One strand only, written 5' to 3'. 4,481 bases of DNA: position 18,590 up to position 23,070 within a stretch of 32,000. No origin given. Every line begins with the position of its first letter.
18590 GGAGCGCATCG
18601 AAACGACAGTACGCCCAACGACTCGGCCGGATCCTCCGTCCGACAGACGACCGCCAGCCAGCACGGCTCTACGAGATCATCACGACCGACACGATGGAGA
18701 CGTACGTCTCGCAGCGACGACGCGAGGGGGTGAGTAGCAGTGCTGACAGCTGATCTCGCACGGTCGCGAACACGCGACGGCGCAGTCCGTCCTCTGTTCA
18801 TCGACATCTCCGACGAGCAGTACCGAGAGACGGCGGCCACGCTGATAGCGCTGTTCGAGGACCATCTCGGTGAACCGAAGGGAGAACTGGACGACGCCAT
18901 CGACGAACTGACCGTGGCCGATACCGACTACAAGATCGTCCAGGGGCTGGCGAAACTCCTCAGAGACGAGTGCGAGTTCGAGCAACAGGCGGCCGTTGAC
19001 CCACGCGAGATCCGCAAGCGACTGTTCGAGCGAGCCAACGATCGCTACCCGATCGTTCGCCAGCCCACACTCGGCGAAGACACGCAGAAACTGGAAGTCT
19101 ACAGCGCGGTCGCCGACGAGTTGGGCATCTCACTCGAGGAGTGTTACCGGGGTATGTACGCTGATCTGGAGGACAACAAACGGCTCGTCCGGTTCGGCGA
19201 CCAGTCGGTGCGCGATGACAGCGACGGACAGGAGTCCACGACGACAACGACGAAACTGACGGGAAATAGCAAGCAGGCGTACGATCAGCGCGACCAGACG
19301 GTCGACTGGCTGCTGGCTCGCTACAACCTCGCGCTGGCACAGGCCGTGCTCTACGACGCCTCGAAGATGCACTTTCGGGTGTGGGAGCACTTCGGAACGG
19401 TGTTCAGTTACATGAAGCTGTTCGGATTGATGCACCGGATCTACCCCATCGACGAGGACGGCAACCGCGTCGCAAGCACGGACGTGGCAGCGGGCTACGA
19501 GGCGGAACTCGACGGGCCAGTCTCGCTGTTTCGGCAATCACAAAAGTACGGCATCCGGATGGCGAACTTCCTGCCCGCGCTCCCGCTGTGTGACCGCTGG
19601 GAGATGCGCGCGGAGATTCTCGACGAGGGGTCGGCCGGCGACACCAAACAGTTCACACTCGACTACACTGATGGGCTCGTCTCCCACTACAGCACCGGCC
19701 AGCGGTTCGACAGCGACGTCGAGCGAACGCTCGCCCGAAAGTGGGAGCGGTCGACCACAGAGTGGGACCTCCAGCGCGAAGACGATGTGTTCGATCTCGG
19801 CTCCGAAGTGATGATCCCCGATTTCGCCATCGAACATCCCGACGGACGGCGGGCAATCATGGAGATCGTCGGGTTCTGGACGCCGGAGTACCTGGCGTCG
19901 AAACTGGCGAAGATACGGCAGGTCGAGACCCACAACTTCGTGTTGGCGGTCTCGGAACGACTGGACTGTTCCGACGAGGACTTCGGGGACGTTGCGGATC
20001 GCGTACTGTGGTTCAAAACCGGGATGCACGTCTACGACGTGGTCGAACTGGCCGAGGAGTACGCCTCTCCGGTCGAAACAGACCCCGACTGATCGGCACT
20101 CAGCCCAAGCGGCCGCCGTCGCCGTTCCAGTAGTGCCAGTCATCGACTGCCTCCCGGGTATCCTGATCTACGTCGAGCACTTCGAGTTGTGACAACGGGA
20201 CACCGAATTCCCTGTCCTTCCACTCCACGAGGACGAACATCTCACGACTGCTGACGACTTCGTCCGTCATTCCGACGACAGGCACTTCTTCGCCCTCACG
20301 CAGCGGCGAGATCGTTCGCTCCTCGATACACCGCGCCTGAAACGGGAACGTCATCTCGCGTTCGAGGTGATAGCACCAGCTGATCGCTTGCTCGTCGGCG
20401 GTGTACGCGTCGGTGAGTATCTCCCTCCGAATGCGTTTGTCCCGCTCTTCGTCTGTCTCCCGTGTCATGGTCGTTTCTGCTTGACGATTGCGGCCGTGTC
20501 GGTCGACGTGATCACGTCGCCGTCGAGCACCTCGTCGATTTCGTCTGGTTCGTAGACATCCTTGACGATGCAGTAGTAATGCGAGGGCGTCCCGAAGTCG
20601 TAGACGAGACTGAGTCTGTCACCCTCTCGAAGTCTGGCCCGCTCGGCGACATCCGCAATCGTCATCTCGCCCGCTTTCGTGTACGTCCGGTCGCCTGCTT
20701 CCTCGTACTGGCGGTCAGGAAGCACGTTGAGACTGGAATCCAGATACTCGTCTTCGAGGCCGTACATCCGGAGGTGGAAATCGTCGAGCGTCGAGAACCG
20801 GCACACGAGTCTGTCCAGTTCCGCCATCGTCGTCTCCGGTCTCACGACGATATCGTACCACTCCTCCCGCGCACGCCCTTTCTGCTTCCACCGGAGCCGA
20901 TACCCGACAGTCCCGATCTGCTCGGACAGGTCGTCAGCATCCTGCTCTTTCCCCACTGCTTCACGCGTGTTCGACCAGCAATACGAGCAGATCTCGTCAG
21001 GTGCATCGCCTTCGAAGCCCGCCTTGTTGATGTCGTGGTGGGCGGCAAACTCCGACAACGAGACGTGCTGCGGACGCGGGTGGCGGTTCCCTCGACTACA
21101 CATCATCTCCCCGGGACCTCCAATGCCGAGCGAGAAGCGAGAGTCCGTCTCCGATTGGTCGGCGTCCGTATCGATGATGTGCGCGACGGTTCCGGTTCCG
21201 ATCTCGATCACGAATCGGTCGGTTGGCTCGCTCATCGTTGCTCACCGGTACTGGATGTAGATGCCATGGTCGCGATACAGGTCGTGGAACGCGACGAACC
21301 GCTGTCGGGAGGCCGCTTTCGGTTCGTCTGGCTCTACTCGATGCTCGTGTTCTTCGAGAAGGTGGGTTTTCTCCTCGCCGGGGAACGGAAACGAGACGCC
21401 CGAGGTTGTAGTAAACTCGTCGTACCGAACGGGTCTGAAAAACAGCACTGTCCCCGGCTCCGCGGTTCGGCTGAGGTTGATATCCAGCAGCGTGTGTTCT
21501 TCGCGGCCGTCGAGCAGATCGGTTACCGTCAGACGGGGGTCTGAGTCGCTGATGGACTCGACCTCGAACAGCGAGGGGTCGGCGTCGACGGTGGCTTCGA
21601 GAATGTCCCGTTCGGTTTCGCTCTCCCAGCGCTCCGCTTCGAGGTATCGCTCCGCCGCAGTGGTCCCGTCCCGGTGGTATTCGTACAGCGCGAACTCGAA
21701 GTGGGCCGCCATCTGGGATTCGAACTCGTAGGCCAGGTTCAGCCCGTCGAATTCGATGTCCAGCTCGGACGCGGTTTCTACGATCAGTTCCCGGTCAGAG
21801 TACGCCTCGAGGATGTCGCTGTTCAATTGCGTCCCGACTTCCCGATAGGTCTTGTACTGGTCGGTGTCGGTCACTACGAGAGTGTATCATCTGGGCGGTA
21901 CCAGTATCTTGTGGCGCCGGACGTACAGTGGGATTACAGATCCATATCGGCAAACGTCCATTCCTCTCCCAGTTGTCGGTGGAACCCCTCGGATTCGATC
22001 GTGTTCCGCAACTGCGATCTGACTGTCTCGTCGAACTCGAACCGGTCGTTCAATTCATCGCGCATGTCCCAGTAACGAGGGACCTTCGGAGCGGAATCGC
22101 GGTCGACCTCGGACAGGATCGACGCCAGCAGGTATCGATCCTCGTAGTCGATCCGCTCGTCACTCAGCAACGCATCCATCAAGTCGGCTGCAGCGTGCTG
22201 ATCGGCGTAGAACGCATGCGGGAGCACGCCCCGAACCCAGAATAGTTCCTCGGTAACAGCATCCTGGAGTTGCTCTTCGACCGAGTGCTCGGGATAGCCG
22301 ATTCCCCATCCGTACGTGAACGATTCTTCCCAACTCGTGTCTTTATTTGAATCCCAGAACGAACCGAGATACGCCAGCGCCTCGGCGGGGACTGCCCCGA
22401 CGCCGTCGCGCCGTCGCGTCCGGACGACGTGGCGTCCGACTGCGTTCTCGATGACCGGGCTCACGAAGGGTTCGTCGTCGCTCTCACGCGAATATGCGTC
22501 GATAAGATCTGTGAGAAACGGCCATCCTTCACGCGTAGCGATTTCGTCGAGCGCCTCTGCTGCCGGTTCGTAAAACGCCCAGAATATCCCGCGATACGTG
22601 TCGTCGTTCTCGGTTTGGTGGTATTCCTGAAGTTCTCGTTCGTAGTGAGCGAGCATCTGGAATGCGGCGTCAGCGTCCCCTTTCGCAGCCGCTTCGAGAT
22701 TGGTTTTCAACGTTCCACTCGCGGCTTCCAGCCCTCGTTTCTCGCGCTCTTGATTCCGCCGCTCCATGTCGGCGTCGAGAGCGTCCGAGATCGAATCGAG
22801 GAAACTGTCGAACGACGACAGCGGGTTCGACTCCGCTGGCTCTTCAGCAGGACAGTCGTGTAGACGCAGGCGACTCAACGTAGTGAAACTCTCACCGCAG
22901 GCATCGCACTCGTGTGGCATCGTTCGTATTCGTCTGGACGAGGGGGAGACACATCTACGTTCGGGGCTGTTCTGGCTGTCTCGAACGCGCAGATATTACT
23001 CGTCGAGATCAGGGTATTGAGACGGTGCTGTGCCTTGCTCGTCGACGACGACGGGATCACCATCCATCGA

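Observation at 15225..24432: The two SWIM proteins are paralogs; the short one equals the N-terminal ~260 aa of the long one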

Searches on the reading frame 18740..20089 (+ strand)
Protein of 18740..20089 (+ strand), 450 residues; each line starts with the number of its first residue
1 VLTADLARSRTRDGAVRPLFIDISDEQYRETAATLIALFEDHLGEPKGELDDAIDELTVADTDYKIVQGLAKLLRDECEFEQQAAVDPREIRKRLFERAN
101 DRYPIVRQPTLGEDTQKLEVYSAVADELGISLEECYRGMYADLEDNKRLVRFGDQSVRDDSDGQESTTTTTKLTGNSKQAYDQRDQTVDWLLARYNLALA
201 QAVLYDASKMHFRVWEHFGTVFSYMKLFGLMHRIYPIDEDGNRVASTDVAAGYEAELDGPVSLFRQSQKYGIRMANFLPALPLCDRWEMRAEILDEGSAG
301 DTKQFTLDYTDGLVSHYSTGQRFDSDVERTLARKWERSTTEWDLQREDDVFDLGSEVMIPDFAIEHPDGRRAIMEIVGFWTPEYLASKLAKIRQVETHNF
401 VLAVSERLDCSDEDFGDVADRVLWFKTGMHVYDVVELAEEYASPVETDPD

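Call 5: search_protein_families(library=pfam, proteins=[window:18740-20089:+], max_evalue=0.01)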
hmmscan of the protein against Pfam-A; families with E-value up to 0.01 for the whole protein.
window:18740-20089:+ (450 aa): 1 family
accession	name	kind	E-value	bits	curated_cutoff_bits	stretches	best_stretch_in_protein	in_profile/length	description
PF05626.16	DUF790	-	2.2e-132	441.9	28.8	1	1-437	1-386/387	Protein of unknown function (DUF790)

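Call 7: search_protein_families(library=ncbifam, proteins=[window:18740-20089:+], max_evalue=0.01)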
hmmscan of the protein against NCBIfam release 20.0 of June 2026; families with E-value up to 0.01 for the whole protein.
window:18740-20089:+ (450 aa): 3 families
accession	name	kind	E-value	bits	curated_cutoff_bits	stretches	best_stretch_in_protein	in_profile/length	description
NF053694.1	EndNBax1ARCFU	equivalog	1.3e-54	185.4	500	2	187-403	142-338/342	endonuclease Bax1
NF053695.1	EndNBax1SULTO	equivalog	6e-48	163.7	500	2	181-441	131-373/478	endonuclease Bax1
TIGR02941.1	Sigma_B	equivalog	0.0014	18.2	315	1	111-187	125-196/255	RNA polymerase sigma factor SigB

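Call 8: search_protein_families(library=padloc, proteins=[window:18740-20089:+], max_evalue=0.01)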
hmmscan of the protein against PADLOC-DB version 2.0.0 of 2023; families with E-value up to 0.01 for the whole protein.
window:18740-20089:+ (450 aa): 0 families

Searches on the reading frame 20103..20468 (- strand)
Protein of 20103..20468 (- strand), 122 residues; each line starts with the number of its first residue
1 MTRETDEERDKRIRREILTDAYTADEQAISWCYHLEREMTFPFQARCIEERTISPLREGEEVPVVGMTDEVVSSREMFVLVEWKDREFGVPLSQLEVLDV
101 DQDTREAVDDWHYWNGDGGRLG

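Call 23: search_protein_families(library=pfam, proteins=[window:20103-20468:-], max_evalue=0.01)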
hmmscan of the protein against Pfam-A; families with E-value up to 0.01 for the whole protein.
window:20103-20468:- (122 aa): 1 family
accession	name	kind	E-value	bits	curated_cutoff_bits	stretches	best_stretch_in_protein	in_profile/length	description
PF11535.13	Calci_bind_CcbP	-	4e-34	117.7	21.5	1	11-114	1-104/105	Calcium binding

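Call 68: search_protein_families(library=phrogs, proteins=[window:20103-20468:-], max_evalue=0.001)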
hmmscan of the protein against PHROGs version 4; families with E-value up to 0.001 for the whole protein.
window:20103-20468:- (122 aa): 0 families

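Call 71: search_protein_families(library=padloc, proteins=[window:20103-20468:-], max_evalue=0.001)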
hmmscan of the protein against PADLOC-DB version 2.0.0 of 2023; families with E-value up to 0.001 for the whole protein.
window:20103-20468:- (122 aa): 0 families

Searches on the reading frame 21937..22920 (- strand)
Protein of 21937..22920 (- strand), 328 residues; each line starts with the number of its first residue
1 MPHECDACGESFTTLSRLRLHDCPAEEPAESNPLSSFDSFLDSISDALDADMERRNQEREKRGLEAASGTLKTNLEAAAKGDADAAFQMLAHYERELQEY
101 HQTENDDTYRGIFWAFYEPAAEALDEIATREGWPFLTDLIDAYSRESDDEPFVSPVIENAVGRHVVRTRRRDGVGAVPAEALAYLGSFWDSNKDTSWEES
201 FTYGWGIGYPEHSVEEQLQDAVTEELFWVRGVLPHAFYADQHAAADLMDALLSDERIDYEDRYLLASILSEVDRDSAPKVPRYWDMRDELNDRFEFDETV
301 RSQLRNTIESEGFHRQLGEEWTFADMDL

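Call 5: search_protein_families(library=pfam, proteins=[window:21937-22920:-], max_evalue=0.01)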
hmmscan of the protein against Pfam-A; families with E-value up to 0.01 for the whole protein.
window:21937-22920:- (328 aa): 0 families

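Call 7: search_protein_families(library=ncbifam, proteins=[window:21937-22920:-], max_evalue=0.01)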
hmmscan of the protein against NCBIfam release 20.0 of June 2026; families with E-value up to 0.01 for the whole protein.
window:21937-22920:- (328 aa): 0 families

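Call 8: search_protein_families(library=padloc, proteins=[window:21937-22920:-], max_evalue=0.01)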
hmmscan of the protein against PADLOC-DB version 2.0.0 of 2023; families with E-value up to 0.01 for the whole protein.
window:21937-22920:- (328 aa): 0 families

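Call 68: search_protein_families(library=phrogs, proteins=[window:21937-22920:-], max_evalue=0.001)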
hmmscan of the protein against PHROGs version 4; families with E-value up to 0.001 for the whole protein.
window:21937-22920:- (328 aa): 0 families

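Call 96: search_solved_structures(query=window:21937-22920:-, max_evalue=1)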
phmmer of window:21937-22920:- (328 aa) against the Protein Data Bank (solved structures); distinct sequences matched with E-value up to 1: 16.
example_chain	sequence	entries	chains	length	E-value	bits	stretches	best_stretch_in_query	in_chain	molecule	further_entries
2eov_A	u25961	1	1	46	0.022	17.3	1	2-26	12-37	Zinc finger protein 484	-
7y3l_A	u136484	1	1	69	0.029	16.9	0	2-23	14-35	Sal-like protein 3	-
8cuc_E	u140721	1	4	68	0.044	16.3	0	3-23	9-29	Sal-like protein 4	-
1mey_C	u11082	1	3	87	0.057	15.9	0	2-22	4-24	CONSENSUS ZINC FINGER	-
7y3i_A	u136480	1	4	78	0.07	15.6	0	3-23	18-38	Sal-like protein 4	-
7y3k_A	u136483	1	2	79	0.074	15.6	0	3-23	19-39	Sal-like protein 4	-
2ep2_A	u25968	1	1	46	0.11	14.9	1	2-24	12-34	Zinc finger protein 484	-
8a4i_I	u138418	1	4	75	0.14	14.7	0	2-22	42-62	Sal-like protein 4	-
2i13_A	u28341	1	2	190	0.2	14.1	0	2-22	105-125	Aart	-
8jq0_A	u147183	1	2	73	0.22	14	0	2-21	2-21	HKR3 protein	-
2eoq_A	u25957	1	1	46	0.32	13.4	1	2-31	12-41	Zinc finger protein 224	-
2n25_A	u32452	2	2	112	0.34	13.4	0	2-22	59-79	Zinc finger and BTB domain-containing protein 17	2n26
2en8_A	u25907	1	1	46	0.52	12.8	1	2-22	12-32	Zinc finger protein 224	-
2eop_A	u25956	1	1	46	0.66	12.4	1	2-23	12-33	Zinc finger protein 268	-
6wmi_A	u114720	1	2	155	0.73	12.3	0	2-18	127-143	Zinc finger protein 410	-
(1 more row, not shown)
